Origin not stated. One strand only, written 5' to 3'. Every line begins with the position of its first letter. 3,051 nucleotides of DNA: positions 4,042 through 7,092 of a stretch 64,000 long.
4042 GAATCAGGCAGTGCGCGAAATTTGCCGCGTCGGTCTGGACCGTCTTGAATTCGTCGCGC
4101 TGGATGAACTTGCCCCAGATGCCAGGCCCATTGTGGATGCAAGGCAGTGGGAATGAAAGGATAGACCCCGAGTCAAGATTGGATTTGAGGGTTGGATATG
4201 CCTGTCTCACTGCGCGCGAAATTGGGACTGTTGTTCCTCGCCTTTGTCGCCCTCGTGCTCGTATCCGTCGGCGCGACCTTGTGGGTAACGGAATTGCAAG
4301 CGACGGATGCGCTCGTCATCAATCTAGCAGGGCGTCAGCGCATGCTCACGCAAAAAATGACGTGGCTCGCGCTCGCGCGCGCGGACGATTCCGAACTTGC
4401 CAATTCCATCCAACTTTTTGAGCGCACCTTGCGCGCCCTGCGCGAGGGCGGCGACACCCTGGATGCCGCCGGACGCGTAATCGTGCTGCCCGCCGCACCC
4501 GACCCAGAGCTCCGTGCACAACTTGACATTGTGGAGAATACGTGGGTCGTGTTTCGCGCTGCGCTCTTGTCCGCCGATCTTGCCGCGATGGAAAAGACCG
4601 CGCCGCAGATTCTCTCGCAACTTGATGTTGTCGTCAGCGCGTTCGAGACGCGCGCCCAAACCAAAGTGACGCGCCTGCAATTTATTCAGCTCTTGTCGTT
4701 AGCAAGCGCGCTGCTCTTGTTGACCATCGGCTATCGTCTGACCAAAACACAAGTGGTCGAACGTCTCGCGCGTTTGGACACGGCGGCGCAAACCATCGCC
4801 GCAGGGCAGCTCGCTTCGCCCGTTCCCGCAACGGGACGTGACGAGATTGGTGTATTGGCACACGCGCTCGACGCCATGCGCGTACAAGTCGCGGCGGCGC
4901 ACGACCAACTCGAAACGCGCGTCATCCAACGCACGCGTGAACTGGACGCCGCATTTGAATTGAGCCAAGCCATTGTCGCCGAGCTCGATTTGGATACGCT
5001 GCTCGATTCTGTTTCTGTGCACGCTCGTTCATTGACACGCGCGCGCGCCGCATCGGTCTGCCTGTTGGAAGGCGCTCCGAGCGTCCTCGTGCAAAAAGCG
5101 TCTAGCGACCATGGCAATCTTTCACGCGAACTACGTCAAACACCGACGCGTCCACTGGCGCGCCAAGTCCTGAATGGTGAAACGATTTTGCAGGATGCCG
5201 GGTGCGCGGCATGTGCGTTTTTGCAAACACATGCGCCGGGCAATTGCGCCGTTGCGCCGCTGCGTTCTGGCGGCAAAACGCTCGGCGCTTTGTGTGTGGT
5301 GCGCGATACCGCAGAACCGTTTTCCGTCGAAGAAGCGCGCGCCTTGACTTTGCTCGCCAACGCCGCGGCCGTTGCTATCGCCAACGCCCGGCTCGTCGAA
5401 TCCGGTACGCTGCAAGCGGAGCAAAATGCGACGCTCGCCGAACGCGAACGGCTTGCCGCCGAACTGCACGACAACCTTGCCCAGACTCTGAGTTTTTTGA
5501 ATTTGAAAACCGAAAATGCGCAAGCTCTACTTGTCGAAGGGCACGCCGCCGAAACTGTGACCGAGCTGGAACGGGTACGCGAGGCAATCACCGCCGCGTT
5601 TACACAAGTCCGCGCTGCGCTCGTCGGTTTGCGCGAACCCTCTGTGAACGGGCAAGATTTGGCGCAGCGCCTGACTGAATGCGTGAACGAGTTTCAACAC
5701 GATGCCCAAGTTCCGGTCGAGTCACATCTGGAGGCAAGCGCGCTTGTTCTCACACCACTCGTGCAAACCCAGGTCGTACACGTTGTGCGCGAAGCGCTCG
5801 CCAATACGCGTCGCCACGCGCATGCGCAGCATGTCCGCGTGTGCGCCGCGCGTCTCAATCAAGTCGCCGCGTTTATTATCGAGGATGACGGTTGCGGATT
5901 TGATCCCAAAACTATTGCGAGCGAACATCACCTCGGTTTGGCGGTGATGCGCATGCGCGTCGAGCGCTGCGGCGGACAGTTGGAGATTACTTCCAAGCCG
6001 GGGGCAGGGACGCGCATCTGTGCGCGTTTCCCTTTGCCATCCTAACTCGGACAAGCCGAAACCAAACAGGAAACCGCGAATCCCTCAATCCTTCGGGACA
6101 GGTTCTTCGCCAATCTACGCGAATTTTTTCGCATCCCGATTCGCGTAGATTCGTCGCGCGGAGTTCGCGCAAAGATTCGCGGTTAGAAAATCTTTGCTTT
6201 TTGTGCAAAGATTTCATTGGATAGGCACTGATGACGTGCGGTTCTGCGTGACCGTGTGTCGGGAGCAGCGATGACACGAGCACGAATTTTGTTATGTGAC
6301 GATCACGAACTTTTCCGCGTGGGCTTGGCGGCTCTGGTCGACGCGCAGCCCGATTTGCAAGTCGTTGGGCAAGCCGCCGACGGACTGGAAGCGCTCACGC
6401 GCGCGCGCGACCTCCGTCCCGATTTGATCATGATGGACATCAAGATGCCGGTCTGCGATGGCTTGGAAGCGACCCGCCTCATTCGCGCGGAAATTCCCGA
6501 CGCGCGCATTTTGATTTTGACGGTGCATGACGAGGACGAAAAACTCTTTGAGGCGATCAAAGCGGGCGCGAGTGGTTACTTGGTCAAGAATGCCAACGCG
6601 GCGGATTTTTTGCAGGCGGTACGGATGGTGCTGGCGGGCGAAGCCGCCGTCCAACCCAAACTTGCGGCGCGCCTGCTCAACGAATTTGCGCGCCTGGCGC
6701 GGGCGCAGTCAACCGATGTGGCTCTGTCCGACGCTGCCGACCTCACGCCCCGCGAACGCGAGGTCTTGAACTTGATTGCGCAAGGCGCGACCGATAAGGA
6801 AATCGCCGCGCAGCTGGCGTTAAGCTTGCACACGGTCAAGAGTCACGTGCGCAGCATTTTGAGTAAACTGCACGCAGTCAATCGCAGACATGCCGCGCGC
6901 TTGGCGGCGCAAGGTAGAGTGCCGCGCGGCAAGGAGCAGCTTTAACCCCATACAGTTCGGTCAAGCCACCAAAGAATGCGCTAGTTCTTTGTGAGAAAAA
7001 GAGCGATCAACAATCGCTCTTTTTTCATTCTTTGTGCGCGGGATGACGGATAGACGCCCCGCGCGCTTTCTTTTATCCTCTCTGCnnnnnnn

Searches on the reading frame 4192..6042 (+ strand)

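Call 47: search_protein_families(library=pfam, proteins=[window:4192-6042:+], max_evalue=0.001)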
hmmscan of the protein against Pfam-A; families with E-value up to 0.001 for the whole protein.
window:4192-6042:+ (617 aa): 8 families
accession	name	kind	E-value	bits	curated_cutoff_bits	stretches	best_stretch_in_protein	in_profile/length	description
PF02518.31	HATPase_c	-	1.2e-14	55.2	26.4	1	525-616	3-110/111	Histidine kinase-, DNA gyrase B-, and HSP90-like ATPase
PF13675.11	PilJ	-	1.7e-13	51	26.6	1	31-132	1-100/114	Type IV pili methyl-accepting chemotaxis transducer N-term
PF07730.19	HisKA_3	-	6.1e-13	49.6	24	1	417-483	1-66/68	Histidine kinase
PF01590.32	GAF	-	1.1e-12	49.1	22.4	1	266-396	1-133/133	GAF domain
PF13185.12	GAF_2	-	7e-11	42.9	28.6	1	265-397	2-136/136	GAF domain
PF00672.30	HAMP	-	3.3e-10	40.6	25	1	188-232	6-50/53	HAMP domain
PF13492.12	GAF_3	-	5.2e-10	40.3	27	1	266-398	1-129/129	GAF domain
PF13581.12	HATPase_c_2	-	1.4e-05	25.6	27.4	1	522-609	26-123/127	Histidine kinase-like ATPase domain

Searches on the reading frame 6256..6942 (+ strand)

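Call 47: search_protein_families(library=pfam, proteins=[window:6256-6942:+], max_evalue=0.001)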
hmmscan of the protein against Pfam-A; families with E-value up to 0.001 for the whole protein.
window:6256-6942:+ (229 aa): 5 families
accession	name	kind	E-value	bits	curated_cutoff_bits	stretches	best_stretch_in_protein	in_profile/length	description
PF00072.30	Response_reg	-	1.3e-26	93.4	30.2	1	11-123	1-111/111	Response regulator receiver domain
PF00196.25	GerE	-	2.9e-18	65.7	23.5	1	163-217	3-57/57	Bacterial regulatory proteins, luxR family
PF04545.22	Sigma70_r4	-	1.2e-06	28.4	24.1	1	162-205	4-48/50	Sigma-70, region 4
PF08281.18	Sigma70_r4_2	-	7.1e-06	26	25.7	1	163-204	11-53/54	Sigma-70, region 4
PF13384.12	HTH_23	-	0.00051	20.2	24.6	0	169-195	9-35/50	Homeodomain-like domain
